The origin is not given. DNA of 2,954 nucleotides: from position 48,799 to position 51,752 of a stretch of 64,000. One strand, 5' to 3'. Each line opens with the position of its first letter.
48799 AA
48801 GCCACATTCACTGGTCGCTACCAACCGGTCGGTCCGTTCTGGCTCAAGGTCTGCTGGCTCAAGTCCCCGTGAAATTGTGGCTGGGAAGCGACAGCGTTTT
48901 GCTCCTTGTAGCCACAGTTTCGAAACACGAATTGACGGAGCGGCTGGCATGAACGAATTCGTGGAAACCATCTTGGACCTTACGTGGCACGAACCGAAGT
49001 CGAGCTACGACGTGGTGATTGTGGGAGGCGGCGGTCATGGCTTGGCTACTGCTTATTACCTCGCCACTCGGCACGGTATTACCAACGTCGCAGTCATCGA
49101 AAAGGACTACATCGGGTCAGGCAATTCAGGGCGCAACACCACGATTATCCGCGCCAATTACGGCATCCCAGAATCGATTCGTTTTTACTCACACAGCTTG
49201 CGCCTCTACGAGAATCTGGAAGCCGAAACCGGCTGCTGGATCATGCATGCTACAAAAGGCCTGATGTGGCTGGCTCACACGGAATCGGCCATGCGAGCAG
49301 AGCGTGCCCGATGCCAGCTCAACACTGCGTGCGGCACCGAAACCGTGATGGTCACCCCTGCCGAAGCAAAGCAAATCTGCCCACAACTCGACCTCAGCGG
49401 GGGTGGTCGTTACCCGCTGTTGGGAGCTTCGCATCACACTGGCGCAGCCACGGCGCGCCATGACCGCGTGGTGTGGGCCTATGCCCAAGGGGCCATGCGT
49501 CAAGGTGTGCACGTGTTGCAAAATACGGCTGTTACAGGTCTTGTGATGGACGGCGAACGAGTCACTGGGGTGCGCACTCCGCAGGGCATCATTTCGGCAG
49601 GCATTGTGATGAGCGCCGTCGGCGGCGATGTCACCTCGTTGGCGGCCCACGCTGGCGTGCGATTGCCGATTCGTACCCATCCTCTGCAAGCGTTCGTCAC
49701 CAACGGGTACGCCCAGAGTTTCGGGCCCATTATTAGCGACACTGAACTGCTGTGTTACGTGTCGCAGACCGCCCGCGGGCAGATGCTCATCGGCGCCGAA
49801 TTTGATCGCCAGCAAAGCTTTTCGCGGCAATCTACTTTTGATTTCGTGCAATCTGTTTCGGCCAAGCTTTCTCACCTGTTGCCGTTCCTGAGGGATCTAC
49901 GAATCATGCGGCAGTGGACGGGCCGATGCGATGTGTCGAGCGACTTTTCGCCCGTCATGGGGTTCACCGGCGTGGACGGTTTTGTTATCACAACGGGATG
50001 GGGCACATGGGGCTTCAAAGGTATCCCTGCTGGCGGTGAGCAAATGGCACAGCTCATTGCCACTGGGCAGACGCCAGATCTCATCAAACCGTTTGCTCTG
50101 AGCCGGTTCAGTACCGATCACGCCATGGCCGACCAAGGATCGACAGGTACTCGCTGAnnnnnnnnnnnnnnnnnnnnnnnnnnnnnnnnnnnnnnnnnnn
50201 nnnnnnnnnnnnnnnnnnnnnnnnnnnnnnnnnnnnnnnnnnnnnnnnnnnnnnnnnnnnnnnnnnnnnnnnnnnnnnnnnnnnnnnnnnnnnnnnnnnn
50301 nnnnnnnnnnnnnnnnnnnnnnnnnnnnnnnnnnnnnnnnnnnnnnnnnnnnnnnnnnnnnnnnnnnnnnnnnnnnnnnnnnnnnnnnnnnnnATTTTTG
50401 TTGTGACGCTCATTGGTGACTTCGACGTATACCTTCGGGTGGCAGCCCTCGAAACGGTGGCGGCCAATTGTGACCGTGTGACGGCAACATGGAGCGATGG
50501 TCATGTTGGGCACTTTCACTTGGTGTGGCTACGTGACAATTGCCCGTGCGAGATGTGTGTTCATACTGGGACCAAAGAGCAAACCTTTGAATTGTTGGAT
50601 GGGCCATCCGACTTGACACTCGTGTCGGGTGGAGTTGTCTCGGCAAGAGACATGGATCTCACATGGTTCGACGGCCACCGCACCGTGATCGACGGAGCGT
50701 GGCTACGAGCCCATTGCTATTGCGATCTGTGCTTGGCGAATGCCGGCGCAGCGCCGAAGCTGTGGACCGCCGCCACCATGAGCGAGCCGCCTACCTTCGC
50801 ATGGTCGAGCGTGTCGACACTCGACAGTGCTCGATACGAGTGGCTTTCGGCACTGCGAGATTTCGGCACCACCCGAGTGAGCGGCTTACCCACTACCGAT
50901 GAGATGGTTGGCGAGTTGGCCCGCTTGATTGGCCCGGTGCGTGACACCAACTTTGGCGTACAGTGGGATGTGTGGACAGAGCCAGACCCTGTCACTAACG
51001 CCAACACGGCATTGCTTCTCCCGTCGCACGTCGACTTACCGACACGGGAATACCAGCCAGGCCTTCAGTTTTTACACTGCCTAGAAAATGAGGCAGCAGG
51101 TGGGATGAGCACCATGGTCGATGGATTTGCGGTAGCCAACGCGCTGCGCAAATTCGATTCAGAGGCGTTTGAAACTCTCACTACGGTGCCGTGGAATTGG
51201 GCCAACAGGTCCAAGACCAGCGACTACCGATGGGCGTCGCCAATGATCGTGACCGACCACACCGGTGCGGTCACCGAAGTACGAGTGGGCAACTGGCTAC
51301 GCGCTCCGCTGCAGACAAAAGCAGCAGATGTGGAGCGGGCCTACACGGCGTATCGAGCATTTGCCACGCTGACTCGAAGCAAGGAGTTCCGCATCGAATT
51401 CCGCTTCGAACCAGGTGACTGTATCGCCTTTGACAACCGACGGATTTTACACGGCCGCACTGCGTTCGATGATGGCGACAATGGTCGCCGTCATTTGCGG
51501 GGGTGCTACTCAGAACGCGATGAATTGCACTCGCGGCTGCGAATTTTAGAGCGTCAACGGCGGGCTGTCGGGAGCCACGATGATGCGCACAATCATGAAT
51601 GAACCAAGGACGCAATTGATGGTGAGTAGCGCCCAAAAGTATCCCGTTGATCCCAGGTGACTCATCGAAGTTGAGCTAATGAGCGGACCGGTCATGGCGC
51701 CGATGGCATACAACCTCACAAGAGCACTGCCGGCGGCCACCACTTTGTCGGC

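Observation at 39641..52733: Candidate aerobic quaternary-amine N-demethylation island combining an MttB-family methyltransferase with O2-dependent demethylases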

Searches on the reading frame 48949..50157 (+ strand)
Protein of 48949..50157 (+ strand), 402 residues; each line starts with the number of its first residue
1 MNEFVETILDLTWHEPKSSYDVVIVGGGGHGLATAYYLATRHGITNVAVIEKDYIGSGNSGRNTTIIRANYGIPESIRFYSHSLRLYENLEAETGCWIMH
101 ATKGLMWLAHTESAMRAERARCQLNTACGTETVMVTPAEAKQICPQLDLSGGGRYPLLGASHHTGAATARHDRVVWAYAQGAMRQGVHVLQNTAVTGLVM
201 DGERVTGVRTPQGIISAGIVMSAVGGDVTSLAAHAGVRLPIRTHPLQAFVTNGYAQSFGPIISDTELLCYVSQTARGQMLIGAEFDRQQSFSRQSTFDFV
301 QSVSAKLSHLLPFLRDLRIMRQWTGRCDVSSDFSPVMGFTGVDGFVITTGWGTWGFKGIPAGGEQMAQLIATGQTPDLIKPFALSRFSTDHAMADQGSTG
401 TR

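Call 5: search_protein_families(library=pfam, proteins=[window:48949-50157:+], max_evalue=0.01)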
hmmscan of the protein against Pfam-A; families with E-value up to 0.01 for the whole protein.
window:48949-50157:+ (402 aa): 10 families
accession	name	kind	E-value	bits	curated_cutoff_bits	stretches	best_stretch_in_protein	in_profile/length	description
PF01266.30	DAO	-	1.1e-62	213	27.9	1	21-369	1-353/353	FAD dependent oxidoreductase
PF01946.23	Thi4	-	4.9e-06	26.4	26.2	1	20-54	18-51/235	Thi4 family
PF00890.30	FAD_binding_2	-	8.1e-06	25.7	20.4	1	21-55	1-33/414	FAD binding domain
PF07992.20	Pyr_redox_2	-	4.7e-05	23.4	26.1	0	20-57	1-38/291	Pyridine nucleotide-disulphide oxidoreductase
PF13450.12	NAD_binding_8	-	0.0011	19.7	21.9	1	24-60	1-35/68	NAD(P)-binding Rossmann-like domain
PF01494.25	FAD_binding_3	-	0.0017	18.1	22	0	20-53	2-33/349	FAD binding domain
PF04820.20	Trp_halogenase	-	0.0017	17.7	21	1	21-64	1-46/458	Tryptophan halogenase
PF12831.13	FAD_oxidored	-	0.004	17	27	0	21-225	1-145/416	FAD dependent oxidoreductase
PF13738.12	Pyr_redox_3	-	0.0054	16.5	30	0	23-56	1-33/305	Pyridine nucleotide-disulphide oxidoreductase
PF00899.27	ThiF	-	0.007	16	28.1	0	19-72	20-72/238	ThiF family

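Call 7: search_protein_families(library=ncbifam, proteins=[window:48949-50157:+], max_evalue=0.01)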
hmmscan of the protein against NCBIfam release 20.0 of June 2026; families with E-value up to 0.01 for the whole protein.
window:48949-50157:+ (402 aa): 51 families (the best 25 are shown)
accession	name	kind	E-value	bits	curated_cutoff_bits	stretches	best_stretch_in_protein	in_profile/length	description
TIGR01373.1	soxB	subfamily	2.8e-120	401.9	529.45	1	15-390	26-402/407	sarcosine oxidase subunit beta family protein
TIGR02352.1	thiamin_ThiO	equivalog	2e-24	86.4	250.8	1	22-373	1-350/351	glycine oxidase ThiO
NF001933.0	PRK00711.1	subfamily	2.6e-20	72.8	383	1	78-391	110-420/429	D-amino acid dehydrogenase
NF008425.0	PRK11259.1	equivalog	3.4e-17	62.4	257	1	18-388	3-376/377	N-methyl-L-tryptophan oxidase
TIGR01377.1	soxA_mon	subfamily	4e-15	55.5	479.65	1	20-390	1-378/381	amino oxidase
TIGR03364.1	HpnW_proposed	hypoth_equivalog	2.9e-14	52.9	285.1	1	20-251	1-220/365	TIGR03364 family FAD-dependent oxidoreductase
TIGR03329.1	Phn_aa_oxid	hypoth_equivalog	1.6e-13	50.3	632.8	2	19-65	24-70/460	putative aminophosphonate oxidoreductase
NF050086.1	pipecolate_AmaA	exception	3.3e-12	45.8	600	2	17-71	23-75/425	L-pipecolate oxidase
NF008313.0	PRK11101.1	equivalog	1.7e-09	36.8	425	1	17-211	6-190/548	anaerobic glycerol-3-phosphate dehydrogenase subunit A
NF008726.1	PRK11728.1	equivalog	2e-08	33.5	299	1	20-245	1-219/389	L-2-hydroxyglutarate oxidase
TIGR03377.1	glycerol3P_GlpA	equivalog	2.1e-08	33.1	552.8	1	21-240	1-216/530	anaerobic glycerol-3-phosphate dehydrogenase subunit GlpA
NF006130.0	PRK08274.1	equivalog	8.6e-07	28.1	369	1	17-82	3-67/467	FAD-dependent tricarballylate dehydrogenase TcuA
TIGR03197.1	MnmC_Cterm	equivalog_domain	1.7e-06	27.4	174.2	1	21-314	1-285/400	FAD-dependent 5-carboxymethylaminomethyl-2-thiouridine(34) oxidoreductase MnmC1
TIGR01813.1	flavo_cyto_c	subfamily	3.4e-06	26.1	285.45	1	21-66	1-45/444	flavocytochrome c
NF004834.1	PRK06185.1-3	subfamily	4.4e-06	25.8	500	0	185-246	123-187/420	FAD-dependent oxidoreductase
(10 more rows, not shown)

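Call 87: search_dna_similar(query=window:48949-50157:+, collection=plasmids, mode=protein, max_rows=12, max_evalue=1e-60)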
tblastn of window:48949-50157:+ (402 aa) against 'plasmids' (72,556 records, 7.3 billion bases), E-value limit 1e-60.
Records with a match: 419; places in all: 442; records where one place covers at least 80% of the query: 418.
Best place of each record, by identity: <60% 419.
By first word of the organism name: Rhizobium 142; Phaeobacter 58; Pseudosulfitobacter 43; Acinetobacter 20; Paracoccus 19; Shinella 14; Sinorhizobium 14; Aminobacter 11; Mesorhizobium 10; Ralstonia 8; and 44 more.
By predicted mobility (MOB-suite, as given by PLSDB): non-mobilizable 308; mobilizable 71; conjugative 40.
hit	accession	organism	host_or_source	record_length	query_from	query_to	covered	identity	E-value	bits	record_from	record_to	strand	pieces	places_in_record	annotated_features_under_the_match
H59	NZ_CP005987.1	Acidithiobacillus caldus ATCC 51756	-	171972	13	398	96%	44.6%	3e-97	325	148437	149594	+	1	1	FAD-dependent oxidoreductase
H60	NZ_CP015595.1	Acinetobacter sp. NCu2D-2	Mus musculus,cell culture,tracheal swab ...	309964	15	400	96%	44.3%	1e-101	337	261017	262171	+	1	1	FAD-dependent oxidoreductase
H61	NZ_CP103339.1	Acinetobacter baumannii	Homo sapiens,metagenomic assembly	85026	15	400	96%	44.3%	3e-101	336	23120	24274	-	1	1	FAD-dependent oxidoreductase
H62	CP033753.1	Acinetobacter baumannii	Homo sapiens,clinical isolate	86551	15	400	96%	44.3%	3e-101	336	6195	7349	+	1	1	FAD-dependent oxidoreductase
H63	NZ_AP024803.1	Acinetobacter baumannii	Homo sapiens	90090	15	400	96%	44.3%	3e-101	336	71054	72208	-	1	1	FAD-dependent oxidoreductase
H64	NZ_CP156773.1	Acinetobacter sp. ANC 7970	cattle,whole organism,cattle feces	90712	15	400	96%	44.3%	3e-101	336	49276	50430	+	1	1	FAD-dependent oxidoreductase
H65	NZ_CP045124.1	Acinetobacter indicus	cow,cow feces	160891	15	400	96%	44.3%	3e-101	336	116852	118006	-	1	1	FAD-dependent oxidoreductase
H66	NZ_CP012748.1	Paraburkholderia caribensis MBA4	soil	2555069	17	387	92%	46.1%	2e-104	345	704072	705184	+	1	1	none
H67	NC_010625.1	Paraburkholderia phymatum STM815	-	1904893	17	398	95%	44.8%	6e-107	352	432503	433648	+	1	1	record has no annotation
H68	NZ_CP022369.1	Azospirillum sp. TSH58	single cell,paddy soils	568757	13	401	97%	43.7%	3e-90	305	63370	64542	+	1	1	sarcosine oxidase subunit beta family protein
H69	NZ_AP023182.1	Paraburkholderia sp. PGU19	Physopelta gutta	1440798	17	387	92%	45.8%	4e-104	344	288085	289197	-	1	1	record has no annotation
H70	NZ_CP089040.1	Acinetobacter ursingii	Homo sapiens,Genome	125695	15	400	96%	44.0%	3e-105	348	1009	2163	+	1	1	FAD-dependent oxidoreductase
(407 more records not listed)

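Call 88: get_annotated_region(hit=H68, flank=6000)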
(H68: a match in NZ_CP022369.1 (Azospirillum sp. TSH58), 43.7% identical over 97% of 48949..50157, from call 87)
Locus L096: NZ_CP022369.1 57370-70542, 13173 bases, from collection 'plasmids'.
description: Azospirillum sp. TSH58 plasmid TSH58_p05, complete sequence
organism: Azospirillum sp. TSH58 (NCBI taxid 664962)
taxonomy: Bacteria; Pseudomonadota; Alphaproteobacteria; Rhodospirillales; Azospirillaceae; Azospirillum; Azospirillum sp. TSH58
host: -; source: single cell,paddy soils; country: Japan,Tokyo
typing (MOB-suite, as given by PLSDB): non-mobilizable
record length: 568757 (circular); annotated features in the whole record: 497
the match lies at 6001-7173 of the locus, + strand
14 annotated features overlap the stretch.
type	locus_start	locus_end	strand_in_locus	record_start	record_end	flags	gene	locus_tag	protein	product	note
CDS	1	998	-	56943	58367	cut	-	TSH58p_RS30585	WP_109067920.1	NAD(P)/FAD-dependent oxidoreductase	-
CDS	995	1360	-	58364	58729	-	-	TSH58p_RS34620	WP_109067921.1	(2Fe-2S)-binding protein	-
CDS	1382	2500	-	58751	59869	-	-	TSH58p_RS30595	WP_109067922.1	ABC transporter substrate-binding protein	-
CDS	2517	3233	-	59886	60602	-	-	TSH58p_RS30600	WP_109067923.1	ABC transporter ATP-binding protein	-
CDS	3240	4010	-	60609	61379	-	-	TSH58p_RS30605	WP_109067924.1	ABC transporter ATP-binding protein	-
CDS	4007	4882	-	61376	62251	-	-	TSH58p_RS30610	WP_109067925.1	branched-chain amino acid ABC transporter permease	GO:0015803 - branched-chain amino acid transport [Evidence IEA]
CDS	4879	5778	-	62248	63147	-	-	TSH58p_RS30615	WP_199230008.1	branched-chain amino acid ABC transporter permease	GO:0015803 - branched-chain amino acid transport [Evidence IEA]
CDS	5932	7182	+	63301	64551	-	-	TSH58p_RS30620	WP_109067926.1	sarcosine oxidase subunit beta family protein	GO:0046653 - tetrahydrofolate metabolic process [Evidence IEA]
CDS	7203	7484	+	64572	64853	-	-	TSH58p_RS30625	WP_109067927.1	sarcosine oxidase subunit delta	-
CDS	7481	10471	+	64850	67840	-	-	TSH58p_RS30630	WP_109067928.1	sarcosine oxidase subunit alpha family protein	-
CDS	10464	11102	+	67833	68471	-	-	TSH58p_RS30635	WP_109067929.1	sarcosine oxidase subunit gamma family protein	-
CDS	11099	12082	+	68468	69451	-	-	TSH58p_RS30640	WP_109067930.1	dipeptidase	GO:0006508 - proteolysis [Evidence IEA]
CDS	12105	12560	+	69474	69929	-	-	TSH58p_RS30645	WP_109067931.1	hypothetical protein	-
CDS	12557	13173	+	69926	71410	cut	-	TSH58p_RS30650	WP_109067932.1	NAD(P)/FAD-dependent oxidoreductase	-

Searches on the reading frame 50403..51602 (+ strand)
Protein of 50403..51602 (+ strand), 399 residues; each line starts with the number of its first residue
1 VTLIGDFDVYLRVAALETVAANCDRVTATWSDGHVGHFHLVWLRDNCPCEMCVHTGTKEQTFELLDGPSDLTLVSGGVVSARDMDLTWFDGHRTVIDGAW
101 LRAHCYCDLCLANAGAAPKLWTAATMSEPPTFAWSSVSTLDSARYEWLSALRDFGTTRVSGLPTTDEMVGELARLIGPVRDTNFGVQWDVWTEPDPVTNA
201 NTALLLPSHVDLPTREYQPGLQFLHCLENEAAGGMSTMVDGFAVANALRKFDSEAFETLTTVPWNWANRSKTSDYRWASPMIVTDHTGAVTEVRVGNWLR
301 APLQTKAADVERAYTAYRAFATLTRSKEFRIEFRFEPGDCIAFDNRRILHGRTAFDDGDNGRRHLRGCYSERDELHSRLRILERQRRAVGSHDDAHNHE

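Call 5: search_protein_families(library=pfam, proteins=[window:50403-51602:+], max_evalue=0.01)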
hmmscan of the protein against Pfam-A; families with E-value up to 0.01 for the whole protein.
window:50403-51602:+ (399 aa): 2 families
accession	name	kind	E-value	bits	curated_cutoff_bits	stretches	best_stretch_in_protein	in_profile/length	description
PF02668.22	TauD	-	3.9e-48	165.1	27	1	131-369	13-267/267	Taurine catabolism dioxygenase TauD, TfdA family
PF06155.17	GBBH-like_N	-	4e-14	53.5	22.8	2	25-60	9-42/85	Gamma-butyrobetaine hydroxylase-like, N-terminal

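Call 7: search_protein_families(library=ncbifam, proteins=[window:50403-51602:+], max_evalue=0.01)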
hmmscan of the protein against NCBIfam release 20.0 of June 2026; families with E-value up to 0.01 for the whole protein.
window:50403-51602:+ (399 aa): 6 families
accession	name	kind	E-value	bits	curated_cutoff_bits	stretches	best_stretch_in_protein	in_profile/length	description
TIGR02409.1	carnitine_bodg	equivalog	1e-94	317.6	414.75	1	26-383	2-365/366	gamma-butyrobetaine dioxygenase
NF049936.1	TriMthamethphnDioxTmpA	equivalog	2.5e-87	293.1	400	1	26-385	2-364/366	2-trimethylaminoethylphosphonate dioxygenase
TIGR02410.1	carnitine_TMLD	equivalog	7.5e-58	196.8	268.3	1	38-382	2-360/362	trimethyllysine dioxygenase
NF041363.1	GntD_guanitoxin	equivalog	0.00023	20.5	345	1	310-387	260-339/341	guanitoxin biosynthesis L-enduracididine beta-hydroxylase GntD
NF043003.1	ClavSyn_CS1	equivalog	0.0014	18.2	450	1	196-369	119-287/312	clavaminate synthase Cs1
TIGR03946.1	viomycin_VioC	equivalog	0.0036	16.4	418.6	1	311-366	253-310/333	arginine beta-hydroxylase, Fe(II)/alpha-ketoglutarate-dependent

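Call 39: find_homologous_proteins(query=window:50403-51602:+, max_evalue=1e-20)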
Query window:50403-51602:+ (399 aa): 1807 proteins with E <= 1e-20 among 8000 candidates; the best 120 are listed.
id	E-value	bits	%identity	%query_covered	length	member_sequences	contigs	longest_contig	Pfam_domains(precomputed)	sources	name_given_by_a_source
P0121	1.1e-254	863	94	97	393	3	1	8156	PF02668.23,PF06155.18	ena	-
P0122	4.7e-216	735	80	97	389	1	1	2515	PF02668.23,PF06155.18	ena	-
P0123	2.4e-145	503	59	96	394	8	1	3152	PF02668.23,PF06155.18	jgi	jgi:gamma-butyrobetaine dioxygenase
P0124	3.1e-141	489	59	97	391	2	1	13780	PF02668.23,PF06155.18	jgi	jgi:gamma-butyrobetaine dioxygenase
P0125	8.5e-141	488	57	97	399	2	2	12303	PF02668.23,PF06155.18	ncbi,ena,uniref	ncbi:unannotated protein [freshwater metagenome]|uniref:Unannotated protein n=1 Tax=freshwater metag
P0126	1.1e-140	487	60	96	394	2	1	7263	PF02668.23,PF06155.18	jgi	jgi:gamma-butyrobetaine dioxygenase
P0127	2.5e-136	473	57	96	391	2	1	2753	PF02668.23,PF06155.18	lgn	-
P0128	9.9e-136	471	55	97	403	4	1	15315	PF02668.23,PF06155.18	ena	-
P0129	1.1e-135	471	57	98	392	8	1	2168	PF02668.23,PF06155.18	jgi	jgi:gamma-butyrobetaine dioxygenase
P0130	2.2e-135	470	56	96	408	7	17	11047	PF02668.23,PF06155.18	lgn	-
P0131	2.1e-134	466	55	97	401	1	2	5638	PF02668.23,PF06155.18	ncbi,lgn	-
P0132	2.9e-134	466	55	97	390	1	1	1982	PF02668.23,PF06155.18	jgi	jgi:gamma-butyrobetaine dioxygenase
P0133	5.7e-133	462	57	96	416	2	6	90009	PF02668.23,PF06155.18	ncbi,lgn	-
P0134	1.2e-132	461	54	97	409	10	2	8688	PF02668.23,PF06155.18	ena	-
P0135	6.1e-132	458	54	97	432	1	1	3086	PF02668.23,PF06155.18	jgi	jgi:gamma-butyrobetaine dioxygenase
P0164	5.7e-127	442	52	98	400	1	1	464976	PF02668.23,PF06155.18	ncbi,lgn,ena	-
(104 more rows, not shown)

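Call 40: find_encoding_contigs(protein=P0121, flank=8000, max_places=2)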
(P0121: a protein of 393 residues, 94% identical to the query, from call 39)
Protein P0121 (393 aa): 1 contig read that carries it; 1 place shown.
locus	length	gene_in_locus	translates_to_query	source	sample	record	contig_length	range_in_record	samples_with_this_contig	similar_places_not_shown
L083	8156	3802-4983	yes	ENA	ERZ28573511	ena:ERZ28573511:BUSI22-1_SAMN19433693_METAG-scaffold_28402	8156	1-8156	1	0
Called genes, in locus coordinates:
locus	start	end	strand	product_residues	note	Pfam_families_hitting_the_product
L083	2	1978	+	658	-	?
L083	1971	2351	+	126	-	-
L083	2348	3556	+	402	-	PF01946:Thi4 (faint), PF00890:FAD_binding_2 (faint), PF01266:DAO, PF07992:Pyr_redox_2 (faint)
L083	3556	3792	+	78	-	PF04267:SoxD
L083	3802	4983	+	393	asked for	PF06155:GBBH-like_N, PF02668:TauD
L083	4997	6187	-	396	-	PF12832:MFS_1_like (faint), PF00083:Sugar_tr (faint), PF07690:MFS_1, PF05977:MFS_3 (faint), PF07690:MFS_1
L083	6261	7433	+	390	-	PF00155:Aminotran_1_2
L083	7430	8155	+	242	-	?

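Call 41: find_encoding_contigs(protein=P0164, flank=10000, max_places=2)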
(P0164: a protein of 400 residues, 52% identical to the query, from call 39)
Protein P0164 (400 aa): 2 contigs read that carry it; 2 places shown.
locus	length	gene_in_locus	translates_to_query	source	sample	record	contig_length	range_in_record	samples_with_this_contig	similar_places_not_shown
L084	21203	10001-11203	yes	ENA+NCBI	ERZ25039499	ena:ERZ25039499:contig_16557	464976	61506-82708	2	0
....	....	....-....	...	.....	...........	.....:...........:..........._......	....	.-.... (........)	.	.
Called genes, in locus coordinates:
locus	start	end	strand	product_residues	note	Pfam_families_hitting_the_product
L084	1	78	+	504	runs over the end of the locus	PF23539:DUF7134 (weak), PF07730:HisKA_3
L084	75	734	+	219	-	PF00072:Response_reg, PF00196:GerE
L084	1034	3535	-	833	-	-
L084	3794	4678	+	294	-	PF02219:MTHFR (weak)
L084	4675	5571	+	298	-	PF00763:THF_DHG_CYH, PF02882:THF_DHG_CYH_C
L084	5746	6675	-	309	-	PF02737:3HCDH_N, PF00725:3HCDH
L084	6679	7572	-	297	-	PF05853:BKACE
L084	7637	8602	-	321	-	PF00389:2-Hacid_dh (weak), PF02826:2-Hacid_dh_C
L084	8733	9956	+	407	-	PF02518:HATPase_c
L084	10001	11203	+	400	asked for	PF06155:GBBH-like_N, PF02668:TauD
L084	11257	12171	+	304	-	PF12146:Hydrolase_4, PF00561:Abhydrolase_1, PF12697:Abhydrolase_6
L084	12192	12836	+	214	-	PF18566:Ldi (faint)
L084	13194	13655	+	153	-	-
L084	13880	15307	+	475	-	-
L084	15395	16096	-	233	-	PF00392:GntR, PF07729:FCD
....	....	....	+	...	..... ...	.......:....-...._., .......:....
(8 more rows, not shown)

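Call 47: search_solved_structures(query=window:50403-51602:+, max_evalue=1e-10)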
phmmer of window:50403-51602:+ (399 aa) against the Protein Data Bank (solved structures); distinct sequences matched with E-value up to 1e-10: 5.
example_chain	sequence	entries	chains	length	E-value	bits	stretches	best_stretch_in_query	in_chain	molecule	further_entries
6npb_A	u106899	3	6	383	3.8e-55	190.5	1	20-385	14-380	TmpA, 2-trimethylaminoethylphosphonate hydroxylase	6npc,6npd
4bg1_A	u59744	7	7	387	1.1e-51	179.2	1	28-386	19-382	GAMMA-BUTYROBETAINE DIOXYGENASE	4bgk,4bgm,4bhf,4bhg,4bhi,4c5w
3ms5_A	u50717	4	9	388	1.1e-51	179.2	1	28-386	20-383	Gamma-butyrobetaine dioxygenase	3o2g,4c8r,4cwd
3n6w_A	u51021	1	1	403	1.2e-51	179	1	28-386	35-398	Gamma-butyrobetaine dioxygenase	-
9j0j_A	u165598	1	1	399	5.8e-40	140.5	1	27-382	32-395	Fe/2OG-dependent oxygenase DfmD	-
